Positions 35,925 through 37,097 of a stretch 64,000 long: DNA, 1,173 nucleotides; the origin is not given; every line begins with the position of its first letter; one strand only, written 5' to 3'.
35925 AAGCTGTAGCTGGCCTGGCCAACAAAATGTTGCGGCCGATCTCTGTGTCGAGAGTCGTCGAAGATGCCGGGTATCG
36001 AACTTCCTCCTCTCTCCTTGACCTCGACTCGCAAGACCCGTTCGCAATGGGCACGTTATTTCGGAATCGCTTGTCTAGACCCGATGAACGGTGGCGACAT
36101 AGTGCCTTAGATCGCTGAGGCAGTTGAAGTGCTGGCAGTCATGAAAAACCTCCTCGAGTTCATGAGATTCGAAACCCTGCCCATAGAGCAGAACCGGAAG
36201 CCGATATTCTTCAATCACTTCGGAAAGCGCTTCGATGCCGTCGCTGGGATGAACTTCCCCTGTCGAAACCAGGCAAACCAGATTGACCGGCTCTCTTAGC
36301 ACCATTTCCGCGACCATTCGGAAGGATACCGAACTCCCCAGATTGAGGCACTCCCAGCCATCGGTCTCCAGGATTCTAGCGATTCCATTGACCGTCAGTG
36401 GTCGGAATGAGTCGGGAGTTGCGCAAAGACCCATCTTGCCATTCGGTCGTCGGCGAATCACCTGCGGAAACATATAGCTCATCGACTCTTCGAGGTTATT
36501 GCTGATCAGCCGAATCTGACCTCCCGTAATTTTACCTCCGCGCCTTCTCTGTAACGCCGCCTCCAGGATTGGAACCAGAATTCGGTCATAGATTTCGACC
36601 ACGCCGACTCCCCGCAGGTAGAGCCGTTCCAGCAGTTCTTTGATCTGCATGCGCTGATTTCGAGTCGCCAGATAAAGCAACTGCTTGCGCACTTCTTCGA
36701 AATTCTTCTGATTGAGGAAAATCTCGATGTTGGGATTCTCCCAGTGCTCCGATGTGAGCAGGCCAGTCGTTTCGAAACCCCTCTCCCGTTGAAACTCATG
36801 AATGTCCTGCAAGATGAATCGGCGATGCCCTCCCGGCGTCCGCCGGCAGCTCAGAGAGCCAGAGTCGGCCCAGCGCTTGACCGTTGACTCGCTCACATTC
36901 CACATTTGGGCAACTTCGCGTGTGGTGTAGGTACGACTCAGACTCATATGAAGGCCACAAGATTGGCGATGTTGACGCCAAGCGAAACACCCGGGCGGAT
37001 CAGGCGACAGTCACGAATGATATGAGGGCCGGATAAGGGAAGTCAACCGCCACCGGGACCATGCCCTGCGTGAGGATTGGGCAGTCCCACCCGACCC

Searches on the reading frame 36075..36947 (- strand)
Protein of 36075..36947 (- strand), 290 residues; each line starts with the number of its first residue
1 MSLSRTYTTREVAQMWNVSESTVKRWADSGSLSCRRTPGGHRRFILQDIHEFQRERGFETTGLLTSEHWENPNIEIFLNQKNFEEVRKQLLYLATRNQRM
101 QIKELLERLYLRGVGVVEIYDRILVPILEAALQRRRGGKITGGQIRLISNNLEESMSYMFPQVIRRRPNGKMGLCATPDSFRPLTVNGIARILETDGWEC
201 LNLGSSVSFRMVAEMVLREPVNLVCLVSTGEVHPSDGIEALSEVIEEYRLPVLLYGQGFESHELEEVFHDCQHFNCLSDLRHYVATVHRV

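Call 70: search_protein_families(library=ncbifam, proteins=[window:36075-36947:-], max_evalue=1e-10)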
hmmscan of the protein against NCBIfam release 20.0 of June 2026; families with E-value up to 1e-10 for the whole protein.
window:36075-36947:- (290 aa): 1 family
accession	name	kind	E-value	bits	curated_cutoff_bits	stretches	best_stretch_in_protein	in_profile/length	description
NF033787.1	HTH_BldC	subfamily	3.2e-16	58.9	77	1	7-51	3-47/49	BldC family transcriptional regulator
